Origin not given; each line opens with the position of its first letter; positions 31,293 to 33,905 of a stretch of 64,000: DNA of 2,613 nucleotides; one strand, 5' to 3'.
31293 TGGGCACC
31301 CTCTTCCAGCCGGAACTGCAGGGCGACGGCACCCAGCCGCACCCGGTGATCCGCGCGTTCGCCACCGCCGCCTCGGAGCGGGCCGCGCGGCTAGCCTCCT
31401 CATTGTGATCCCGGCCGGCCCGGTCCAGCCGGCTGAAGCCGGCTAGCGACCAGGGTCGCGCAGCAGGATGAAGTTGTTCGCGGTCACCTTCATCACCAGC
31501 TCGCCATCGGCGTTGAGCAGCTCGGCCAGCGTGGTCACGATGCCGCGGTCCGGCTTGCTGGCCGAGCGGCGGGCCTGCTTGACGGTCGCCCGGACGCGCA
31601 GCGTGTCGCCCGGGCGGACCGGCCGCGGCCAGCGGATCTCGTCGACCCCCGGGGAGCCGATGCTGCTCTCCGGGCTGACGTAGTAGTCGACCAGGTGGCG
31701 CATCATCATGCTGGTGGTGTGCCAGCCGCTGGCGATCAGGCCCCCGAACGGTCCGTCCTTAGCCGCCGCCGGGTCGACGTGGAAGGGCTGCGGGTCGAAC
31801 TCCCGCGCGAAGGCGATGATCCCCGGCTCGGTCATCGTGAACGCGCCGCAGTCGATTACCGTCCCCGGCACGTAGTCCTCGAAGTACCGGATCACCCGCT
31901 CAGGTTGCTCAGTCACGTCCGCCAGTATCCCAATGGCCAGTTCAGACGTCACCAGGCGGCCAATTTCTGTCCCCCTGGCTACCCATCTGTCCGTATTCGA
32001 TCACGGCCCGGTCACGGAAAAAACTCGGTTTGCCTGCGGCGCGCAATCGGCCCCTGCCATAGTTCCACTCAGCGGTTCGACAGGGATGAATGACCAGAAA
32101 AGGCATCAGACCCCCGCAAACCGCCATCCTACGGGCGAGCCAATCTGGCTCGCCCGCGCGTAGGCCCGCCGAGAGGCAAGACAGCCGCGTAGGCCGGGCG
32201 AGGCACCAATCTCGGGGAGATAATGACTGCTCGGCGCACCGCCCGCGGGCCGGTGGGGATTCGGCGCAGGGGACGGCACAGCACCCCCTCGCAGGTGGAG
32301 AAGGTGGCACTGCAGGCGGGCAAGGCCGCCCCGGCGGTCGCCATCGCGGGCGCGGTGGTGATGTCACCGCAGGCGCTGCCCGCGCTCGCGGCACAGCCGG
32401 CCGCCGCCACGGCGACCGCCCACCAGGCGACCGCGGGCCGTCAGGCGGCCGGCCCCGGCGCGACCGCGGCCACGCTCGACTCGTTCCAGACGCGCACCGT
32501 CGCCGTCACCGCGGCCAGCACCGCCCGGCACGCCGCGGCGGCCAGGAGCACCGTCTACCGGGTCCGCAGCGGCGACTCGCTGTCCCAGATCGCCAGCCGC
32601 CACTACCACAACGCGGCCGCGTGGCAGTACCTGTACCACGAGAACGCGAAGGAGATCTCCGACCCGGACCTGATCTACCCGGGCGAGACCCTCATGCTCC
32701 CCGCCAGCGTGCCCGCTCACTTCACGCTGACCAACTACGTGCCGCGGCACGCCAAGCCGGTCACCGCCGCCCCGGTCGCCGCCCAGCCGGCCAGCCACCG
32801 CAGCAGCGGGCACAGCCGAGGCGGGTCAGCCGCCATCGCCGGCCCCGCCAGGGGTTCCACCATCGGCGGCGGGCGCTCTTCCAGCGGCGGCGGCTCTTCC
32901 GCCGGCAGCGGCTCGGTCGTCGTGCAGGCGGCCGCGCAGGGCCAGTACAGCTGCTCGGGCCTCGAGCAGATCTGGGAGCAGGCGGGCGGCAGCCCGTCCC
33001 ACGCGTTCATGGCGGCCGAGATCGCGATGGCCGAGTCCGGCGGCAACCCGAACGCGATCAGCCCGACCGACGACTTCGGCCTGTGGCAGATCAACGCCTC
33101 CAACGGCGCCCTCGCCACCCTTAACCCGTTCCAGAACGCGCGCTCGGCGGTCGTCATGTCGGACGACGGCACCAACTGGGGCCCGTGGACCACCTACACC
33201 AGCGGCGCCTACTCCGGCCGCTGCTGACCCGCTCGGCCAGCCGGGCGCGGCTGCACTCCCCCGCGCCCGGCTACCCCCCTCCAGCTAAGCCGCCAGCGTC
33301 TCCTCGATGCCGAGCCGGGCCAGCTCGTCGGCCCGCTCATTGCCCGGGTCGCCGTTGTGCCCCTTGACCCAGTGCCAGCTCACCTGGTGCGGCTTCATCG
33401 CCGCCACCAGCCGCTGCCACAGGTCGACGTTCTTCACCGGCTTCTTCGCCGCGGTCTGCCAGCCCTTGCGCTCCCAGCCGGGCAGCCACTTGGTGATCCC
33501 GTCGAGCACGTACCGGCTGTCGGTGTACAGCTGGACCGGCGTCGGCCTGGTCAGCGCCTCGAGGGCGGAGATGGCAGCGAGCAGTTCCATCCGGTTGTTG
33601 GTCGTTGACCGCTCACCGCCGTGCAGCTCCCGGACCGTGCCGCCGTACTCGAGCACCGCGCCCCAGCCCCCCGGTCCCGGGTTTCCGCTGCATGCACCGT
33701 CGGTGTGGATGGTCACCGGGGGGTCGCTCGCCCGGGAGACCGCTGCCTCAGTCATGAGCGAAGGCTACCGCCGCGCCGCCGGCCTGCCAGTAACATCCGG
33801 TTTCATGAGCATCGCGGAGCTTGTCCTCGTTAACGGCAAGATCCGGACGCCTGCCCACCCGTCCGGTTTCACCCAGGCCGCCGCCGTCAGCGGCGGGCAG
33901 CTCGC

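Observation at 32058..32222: Two-state structured leader upstream of a LysM-lytic transglycosylase: riboswitch candidate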

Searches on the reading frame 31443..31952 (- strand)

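Call 6: search_protein_families(library=pfam, proteins=[window:31443-31952:-])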
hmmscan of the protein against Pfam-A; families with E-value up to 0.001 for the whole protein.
window:31443-31952:- (169 aa): 3 families
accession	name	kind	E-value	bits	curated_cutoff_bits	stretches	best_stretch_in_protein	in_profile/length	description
PF01575.25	MaoC_dehydratas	-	1e-20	74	27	1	37-138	15-114/123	MaoC like domain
PF13452.11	FAS1_DH_region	-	6.2e-07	30.1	22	1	45-155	19-131/132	FAS1-like, dehydratase domain region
PF19315.5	MC_hydratase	-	3.5e-06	26.8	26.5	1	102-166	102-168/353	Mesaconyl-CoA hydratase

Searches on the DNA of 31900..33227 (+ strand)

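Call 4: search_rna_families(source=window, start=31900, end=32350, threshold=evalue, max_evalue=10, show_alignments=4)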
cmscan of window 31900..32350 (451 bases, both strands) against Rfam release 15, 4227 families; matches with E-value up to 10: 4.
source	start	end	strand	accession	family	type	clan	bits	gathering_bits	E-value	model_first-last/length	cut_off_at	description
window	32294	32330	+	RF02932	Betaproteobacteria-1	Gene; sRNA;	-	15.3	49.4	1.3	80-116/120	no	Betaproteobacteria-1 RNA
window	32277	32344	+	RF01386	isrB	Gene; sRNA;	-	14.3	35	4.8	1-87/87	no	isrB Hfq binding RNA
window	32125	32156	-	RF01016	mir-584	Gene; miRNA;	-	13.6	80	9.8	1-97/97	no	mir-584 microRNA precursor family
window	31912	32036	-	RF01955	NEAT1_1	Gene; lncRNA;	-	12.8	50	5.7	1-122/122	no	Nuclear enriched abundant transcript 1 conserved region 1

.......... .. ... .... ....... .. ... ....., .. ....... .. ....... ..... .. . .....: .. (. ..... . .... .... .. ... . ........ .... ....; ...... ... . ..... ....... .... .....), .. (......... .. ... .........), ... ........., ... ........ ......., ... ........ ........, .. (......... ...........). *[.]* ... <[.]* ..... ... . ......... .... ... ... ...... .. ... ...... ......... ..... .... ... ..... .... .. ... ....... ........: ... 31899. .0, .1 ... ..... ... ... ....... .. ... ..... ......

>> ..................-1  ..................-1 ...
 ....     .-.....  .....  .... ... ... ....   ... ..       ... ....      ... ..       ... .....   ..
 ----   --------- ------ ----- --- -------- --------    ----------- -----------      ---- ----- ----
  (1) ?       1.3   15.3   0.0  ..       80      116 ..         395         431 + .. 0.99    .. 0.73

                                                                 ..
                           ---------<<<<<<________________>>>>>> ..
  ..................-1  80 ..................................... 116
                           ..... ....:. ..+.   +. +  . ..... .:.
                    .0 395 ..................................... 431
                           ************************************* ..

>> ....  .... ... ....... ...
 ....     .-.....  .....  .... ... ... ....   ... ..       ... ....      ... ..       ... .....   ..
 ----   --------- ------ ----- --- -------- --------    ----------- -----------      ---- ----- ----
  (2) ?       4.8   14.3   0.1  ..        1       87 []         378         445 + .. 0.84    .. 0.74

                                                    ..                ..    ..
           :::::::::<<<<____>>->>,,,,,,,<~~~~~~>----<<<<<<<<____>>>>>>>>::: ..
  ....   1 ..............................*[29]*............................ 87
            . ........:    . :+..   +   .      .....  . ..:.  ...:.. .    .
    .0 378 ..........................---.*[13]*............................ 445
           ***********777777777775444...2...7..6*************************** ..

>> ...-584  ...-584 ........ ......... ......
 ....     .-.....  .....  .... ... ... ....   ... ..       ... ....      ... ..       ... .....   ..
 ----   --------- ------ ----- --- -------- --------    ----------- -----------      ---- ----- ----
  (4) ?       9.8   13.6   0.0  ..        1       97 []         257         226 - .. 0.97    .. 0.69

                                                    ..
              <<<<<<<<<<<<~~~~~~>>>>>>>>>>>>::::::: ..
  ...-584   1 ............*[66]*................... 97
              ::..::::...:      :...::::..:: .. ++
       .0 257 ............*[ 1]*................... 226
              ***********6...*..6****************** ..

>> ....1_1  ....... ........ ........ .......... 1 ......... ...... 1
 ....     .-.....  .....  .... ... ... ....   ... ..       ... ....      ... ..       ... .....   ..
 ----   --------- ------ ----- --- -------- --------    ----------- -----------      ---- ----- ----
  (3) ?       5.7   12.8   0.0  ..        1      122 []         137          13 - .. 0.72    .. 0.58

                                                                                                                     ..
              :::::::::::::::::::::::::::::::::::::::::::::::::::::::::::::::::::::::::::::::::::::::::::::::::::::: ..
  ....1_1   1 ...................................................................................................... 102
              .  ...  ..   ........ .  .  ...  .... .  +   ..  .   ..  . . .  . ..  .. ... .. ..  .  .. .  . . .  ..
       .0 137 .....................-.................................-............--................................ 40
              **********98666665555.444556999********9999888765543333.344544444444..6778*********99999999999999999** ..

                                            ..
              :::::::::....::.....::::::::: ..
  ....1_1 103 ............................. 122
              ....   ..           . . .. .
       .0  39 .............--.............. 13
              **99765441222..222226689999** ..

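Call 40: search_rna_families(sources=[L107, L114, L117, L119, L120, L123, L126, L127, L131, L133, L135, L137, L139, L145, L150, L151, L152, L110, L125, L124], threshold=gathering)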
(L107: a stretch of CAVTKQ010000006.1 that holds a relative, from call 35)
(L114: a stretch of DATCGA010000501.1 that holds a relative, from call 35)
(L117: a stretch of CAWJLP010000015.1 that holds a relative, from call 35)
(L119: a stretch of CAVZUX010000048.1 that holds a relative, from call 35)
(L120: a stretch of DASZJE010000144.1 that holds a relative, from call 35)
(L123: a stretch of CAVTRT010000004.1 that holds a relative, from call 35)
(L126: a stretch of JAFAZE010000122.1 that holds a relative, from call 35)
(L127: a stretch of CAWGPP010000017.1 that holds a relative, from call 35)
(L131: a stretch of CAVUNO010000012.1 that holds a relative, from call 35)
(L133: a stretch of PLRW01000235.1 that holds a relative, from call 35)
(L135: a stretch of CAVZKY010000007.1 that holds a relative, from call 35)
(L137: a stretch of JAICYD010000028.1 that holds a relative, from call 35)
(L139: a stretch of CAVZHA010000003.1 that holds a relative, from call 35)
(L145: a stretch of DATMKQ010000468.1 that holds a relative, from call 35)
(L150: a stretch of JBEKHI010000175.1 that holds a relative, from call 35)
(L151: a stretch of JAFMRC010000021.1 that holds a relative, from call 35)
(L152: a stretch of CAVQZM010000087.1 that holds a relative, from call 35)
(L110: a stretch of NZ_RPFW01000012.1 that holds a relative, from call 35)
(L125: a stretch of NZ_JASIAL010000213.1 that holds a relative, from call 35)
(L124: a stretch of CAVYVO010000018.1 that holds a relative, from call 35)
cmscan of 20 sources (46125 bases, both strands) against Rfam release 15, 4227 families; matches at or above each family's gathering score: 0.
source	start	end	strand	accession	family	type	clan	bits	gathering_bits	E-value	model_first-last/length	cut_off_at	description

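Call 71: search_rna_families(sources=[L107, L110, L114, L117, L119, L120, L123, L126, L127, L131, L133, L135, L137, L139, L145, L150, L151, L152, L112, L113], threshold=evalue, max_evalue=5)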
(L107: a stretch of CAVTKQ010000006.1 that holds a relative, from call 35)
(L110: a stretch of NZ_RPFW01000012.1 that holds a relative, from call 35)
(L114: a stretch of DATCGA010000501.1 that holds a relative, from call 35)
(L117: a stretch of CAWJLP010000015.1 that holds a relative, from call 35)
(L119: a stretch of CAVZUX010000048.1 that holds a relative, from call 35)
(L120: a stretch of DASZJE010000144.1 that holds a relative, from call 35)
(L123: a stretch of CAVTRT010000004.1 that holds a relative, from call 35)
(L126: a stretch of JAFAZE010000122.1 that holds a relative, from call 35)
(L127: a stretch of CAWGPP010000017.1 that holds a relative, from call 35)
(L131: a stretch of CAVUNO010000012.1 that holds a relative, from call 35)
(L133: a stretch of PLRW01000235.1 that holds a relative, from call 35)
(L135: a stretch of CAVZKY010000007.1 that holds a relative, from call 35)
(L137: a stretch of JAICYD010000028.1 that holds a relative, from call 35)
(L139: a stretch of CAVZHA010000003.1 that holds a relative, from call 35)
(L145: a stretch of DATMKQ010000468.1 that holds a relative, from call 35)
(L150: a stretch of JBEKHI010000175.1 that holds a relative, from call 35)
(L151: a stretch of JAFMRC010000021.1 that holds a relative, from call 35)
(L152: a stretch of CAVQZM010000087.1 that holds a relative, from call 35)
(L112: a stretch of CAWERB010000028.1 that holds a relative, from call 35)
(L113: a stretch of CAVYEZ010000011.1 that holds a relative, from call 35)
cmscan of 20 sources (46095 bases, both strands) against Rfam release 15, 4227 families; matches with E-value up to 5: 6.
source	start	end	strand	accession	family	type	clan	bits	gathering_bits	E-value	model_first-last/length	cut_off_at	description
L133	1728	1784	-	RF02470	Ms_IGR-8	Gene; sRNA;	-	29.2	44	0.021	1-63/63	no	Mycobacterium sRNA Ms_IGR-8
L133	1706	1761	+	RF02470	Ms_IGR-8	Gene; sRNA;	-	25.3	44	0.22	1-63/63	no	Mycobacterium sRNA Ms_IGR-8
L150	771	855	-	RF03859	mir-6132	Gene; miRNA;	-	24.1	112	0.47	1-94/94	no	mir-6132 microRNA precursor family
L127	1689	1745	-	RF02470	Ms_IGR-8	Gene; sRNA;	-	23.5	44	0.63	1-63/63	no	Mycobacterium sRNA Ms_IGR-8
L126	418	481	-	RF01278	SNORD109A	Gene; snRNA; snoRNA; CD-box;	CL00069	22.1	35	3.8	1-67/67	no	Small nucleolar RNA SNORD109A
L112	105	145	-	RF01497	ALIL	Cis-reg;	-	18.2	50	1.4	78-117/117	no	ALIL pseudoknot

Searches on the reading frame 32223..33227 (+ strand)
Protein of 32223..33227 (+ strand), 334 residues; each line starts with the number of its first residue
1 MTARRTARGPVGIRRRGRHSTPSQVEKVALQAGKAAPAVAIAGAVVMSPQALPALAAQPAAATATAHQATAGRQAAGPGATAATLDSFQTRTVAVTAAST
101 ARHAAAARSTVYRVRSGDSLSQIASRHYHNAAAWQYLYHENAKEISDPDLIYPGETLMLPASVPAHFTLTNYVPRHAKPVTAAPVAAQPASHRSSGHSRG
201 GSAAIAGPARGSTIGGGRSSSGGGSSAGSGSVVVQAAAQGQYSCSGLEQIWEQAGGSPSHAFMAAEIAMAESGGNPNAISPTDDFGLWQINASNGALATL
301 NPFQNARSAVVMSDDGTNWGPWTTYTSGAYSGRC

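Call 6: search_protein_families(library=pfam, proteins=[window:32223-33227:+])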
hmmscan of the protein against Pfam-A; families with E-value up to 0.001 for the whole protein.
window:32223-33227:+ (334 aa): 3 families
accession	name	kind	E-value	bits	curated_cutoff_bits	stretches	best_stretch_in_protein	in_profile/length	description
PF18896.5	SLT_3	-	1.4e-13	51.6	27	1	252-324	5-89/89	Lysozyme like domain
PF01464.25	SLT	-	3.1e-08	33.6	21.3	1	262-296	15-49/117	Transglycosylase SLT domain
PF01476.26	LysM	-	2.1e-06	28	20.9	1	112-160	1-43/43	LysM domain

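Call 9: find_related_loci(query=window:32223-33227:+, collection=genome_contigs, flank=1500)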
Query window:32223-33227:+ (334 aa) in genome_contigs; peptide patterns used: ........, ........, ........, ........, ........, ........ (x = any residue, [..] = any of these).
315 stretches matched a pattern; 11 encode a relative of the query (tblastn E <= 1e-3); 11 distinct loci.
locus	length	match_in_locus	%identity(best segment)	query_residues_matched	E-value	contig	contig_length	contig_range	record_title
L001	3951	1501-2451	65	1-334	8e-106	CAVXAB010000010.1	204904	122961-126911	MAG: uncultured Actinomycetota bacterium isolate MFD09286.bin.1.157 genome assembly, contig: contig_22683, whole genome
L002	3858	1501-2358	59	19-334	1e-103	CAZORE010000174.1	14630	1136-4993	MAG TPA_asm: uncultured Streptosporangiaceae bacterium isolate binchicken_co54_438 genome assembly, contig: NODE_7360_le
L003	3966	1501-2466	58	1-334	1e-103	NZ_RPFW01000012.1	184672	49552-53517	Trebonia kvetii strain 15TR583 NODE_12_length_184672_cov_99.597708, whole genome shotgun sequence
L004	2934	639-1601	62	1-334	9e-106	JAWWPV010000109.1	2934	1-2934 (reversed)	MAG: Trebonia sp. isolate BP_379 scaffold_1779739, whole genome shotgun sequence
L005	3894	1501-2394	58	1-334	1e-101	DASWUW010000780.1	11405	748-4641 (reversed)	MAG TPA_asm: Trebonia sp. isolate SMAG_U3613 k141_239267, whole genome shotgun sequence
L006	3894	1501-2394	58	1-334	2e-100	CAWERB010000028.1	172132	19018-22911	MAG: uncultured Actinomycetota bacterium isolate MFD01872.bin.2.178 genome assembly, contig: contig_75479, whole genome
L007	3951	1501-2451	61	1-334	1e-99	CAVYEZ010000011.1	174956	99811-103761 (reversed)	MAG: uncultured Actinomycetota bacterium isolate MFD09603.bin.2.164 genome assembly, contig: contig_43131, whole genome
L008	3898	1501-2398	62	19-334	3e-94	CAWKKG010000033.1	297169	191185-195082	MAG: uncultured Actinomycetota bacterium isolate MFD00731.bin.2.63 genome assembly, contig: contig_52127, whole genome s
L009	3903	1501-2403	55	22-334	2e-82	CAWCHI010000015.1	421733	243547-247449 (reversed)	MAG: uncultured Actinomycetota bacterium isolate MFD09495.bin.2.39 genome assembly, contig: contig_8773, whole genome sh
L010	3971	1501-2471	87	19-334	4e-58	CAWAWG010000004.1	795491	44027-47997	MAG: uncultured Actinomycetota bacterium isolate MFD04463.bin.2.57 genome assembly, contig: contig_21564, whole genome s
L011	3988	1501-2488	78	1-334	2e-94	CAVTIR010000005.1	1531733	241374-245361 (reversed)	MAG: uncultured Actinomycetota bacterium isolate MFD06092.bin.2.113 genome assembly, contig: contig_17470, whole genome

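Call 33: find_homologous_proteins(query=window:32223-33227:+, max_evalue=1e-10)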
Query window:32223-33227:+ (334 aa): 1939 proteins with E <= 1e-10 among 8000 candidates; the best 120 are listed.
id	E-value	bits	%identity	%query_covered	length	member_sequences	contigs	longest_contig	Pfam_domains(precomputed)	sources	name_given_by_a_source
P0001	7.7e-208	707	100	100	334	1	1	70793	PF01476.27,PF18896.6,PF01464.26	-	-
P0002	2.0e-131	456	72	96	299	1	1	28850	PF18896.6,PF01464.26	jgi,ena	-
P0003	3.5e-126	439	67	100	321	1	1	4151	PF01476.27,PF18896.6,PF01464.26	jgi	jgi:LysM repeat protein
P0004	2.9e-125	436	65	100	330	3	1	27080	PF01476.27,PF18896.6,PF01464.26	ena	-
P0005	3.1e-122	426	63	100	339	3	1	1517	PF01476.27,PF18896.6,PF01464.26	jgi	jgi:LysM repeat protein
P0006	3.7e-122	426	68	93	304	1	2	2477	PF01476.27,PF18896.6,PF01464.26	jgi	jgi:LysM repeat protein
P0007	1.0e-121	424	65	100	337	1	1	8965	PF01476.27,PF18896.6,PF01464.26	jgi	jgi:LysM repeat protein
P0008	2.1e-121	423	63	95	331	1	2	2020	PF01476.27,PF18896.6,PF01464.26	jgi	jgi:LysM repeat protein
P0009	2.8e-121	423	65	100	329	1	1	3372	PF01476.27,PF18896.6,PF01464.26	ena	-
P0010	3.9e-121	423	64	95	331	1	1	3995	PF01476.27,PF18896.6,PF01464.26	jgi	jgi:LysM repeat protein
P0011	5.6e-121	422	65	95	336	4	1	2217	PF01476.27,PF18896.6,PF01464.26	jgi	jgi:LysM repeat protein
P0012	6.2e-121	422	64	95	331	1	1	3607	PF01476.27,PF18896.6,PF01464.26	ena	-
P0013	8.8e-121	421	66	96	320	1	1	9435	PF01476.27,PF18896.6,PF01464.26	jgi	jgi:LysM repeat protein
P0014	5.2e-120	419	65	95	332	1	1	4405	PF01476.27,PF18896.6,PF01464.26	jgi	jgi:LysM repeat protein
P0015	7.2e-120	418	66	95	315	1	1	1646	PF01476.27,PF18896.6,PF01464.26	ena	-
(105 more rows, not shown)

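Call 35: find_related_loci(query=A4, collection=genome_contigs, flank=700)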
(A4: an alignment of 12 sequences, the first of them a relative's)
Query A4 (334 aa) in genome_contigs; peptide patterns used: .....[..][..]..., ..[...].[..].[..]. (x = any residue, [..] = any of these).
108 stretches matched a pattern; 46 encode a relative of the query (tblastn E <= 1e-3); 46 distinct loci.
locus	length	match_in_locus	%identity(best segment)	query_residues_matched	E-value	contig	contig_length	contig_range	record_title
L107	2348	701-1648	63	1-334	7e-124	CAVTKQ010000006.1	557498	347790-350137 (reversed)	MAG: uncultured Actinomycetota bacterium isolate MFD05513.bin.2.26 genome assembly, contig: contig_16468, whole genome s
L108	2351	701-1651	65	1-334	2e-105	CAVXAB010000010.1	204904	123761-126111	MAG: uncultured Actinomycetota bacterium isolate MFD09286.bin.1.157 genome assembly, contig: contig_22683, whole genome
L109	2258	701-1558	59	19-334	2e-103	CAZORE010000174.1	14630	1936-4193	MAG TPA_asm: uncultured Streptosporangiaceae bacterium isolate binchicken_co54_438 genome assembly, contig: NODE_7360_le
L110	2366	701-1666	58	1-334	3e-103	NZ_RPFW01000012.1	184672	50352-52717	Trebonia kvetii strain 15TR583 NODE_12_length_184672_cov_99.597708, whole genome shotgun sequence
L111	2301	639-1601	62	1-334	3e-105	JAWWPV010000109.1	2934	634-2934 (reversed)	MAG: Trebonia sp. isolate BP_379 scaffold_1779739, whole genome shotgun sequence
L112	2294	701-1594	58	1-334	4e-100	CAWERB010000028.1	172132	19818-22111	MAG: uncultured Actinomycetota bacterium isolate MFD01872.bin.2.178 genome assembly, contig: contig_75479, whole genome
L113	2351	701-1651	61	1-334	3e-99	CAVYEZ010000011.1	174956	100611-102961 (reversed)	MAG: uncultured Actinomycetota bacterium isolate MFD09603.bin.2.164 genome assembly, contig: contig_43131, whole genome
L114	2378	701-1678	55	1-334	2e-95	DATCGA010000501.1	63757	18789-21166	MAG TPA_asm: Trebonia sp. isolate SMAG_U7794 k141_13728, whole genome shotgun sequence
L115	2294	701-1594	57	1-334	2e-94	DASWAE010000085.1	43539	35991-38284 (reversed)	MAG TPA_asm: Trebonia sp. isolate SMAG_U2647 k141_375507, whole genome shotgun sequence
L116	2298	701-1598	62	19-334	8e-94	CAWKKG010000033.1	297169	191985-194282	MAG: uncultured Actinomycetota bacterium isolate MFD00731.bin.2.63 genome assembly, contig: contig_52127, whole genome s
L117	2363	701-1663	56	1-334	2e-92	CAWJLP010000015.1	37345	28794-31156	MAG: uncultured Actinomycetota bacterium isolate MFD02579.bin.1.63 genome assembly, contig: contig_22670, whole genome s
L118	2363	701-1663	55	1-334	1e-91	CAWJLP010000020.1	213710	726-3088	MAG: uncultured Actinomycetota bacterium isolate MFD02579.bin.1.63 genome assembly, contig: contig_7193, whole genome sh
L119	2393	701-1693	53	1-334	4e-91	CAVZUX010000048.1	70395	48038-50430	MAG: uncultured Actinomycetota bacterium isolate MFD09286.bin.2.117 genome assembly, contig: contig_98153, whole genome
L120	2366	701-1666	55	1-334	5e-90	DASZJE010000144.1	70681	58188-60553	MAG TPA_asm: Trebonia sp. isolate SMAG_U6621 k141_5628518, whole genome shotgun sequence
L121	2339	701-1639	51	1-334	1e-87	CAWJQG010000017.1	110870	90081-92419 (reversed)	MAG: uncultured Actinomycetota bacterium isolate MFD04463.bin.2.51 genome assembly, contig: contig_69844, whole genome s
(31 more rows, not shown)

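Call 63: search_protein_families(library=ncbifam, proteins=[window:32223-33227:+])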
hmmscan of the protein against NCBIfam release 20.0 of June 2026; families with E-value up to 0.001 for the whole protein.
window:32223-33227:+ (334 aa): 7 families
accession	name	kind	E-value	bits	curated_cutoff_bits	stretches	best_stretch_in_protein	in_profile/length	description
NF008399.0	PRK11198.1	equivalog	1.7e-12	48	134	1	99-161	85-147/149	peptidoglycan-binding protein LysM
NF046106.1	ResusProRpf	equivalog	2.8e-09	37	180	1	28-161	128-257/258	resuscitation-promoting factor Rpf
NF008050.0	PRK10783.1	equivalog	9e-08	30.8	508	1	84-132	378-425/457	murein transglycosylase D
NF052398.1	Agg_Promo_Fact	equivalog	3.5e-06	27.3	170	1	93-181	11-95/202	aggregation-promoting factor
NF033163.1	lipo_LipL71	equivalog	5.9e-05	22.2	600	1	104-161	401-460/471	lipoprotein LipL71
TIGR02899.1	spore_safA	subfamily_domain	0.00015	21.7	67.85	1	114-161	1-44/44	SafA/ExsA family spore coat assembly protein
NF010723.1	PRK14125.1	equivalog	0.0005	20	60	1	94-161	16-86/87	cell division suppressor protein YneA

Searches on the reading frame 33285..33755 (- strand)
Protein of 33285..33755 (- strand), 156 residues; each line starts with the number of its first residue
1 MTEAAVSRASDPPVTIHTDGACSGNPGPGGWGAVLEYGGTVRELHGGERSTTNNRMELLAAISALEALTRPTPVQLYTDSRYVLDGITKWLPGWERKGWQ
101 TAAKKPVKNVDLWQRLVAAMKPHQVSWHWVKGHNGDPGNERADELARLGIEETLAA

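Call 6: search_protein_families(library=pfam, proteins=[window:33285-33755:-])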
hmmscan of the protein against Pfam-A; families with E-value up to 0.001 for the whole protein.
window:33285-33755:- (156 aa): 1 family
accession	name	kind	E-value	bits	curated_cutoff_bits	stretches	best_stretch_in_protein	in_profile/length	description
PF00075.30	RNase_H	-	2.8e-51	173.9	25.8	1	13-150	3-140/141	RNase H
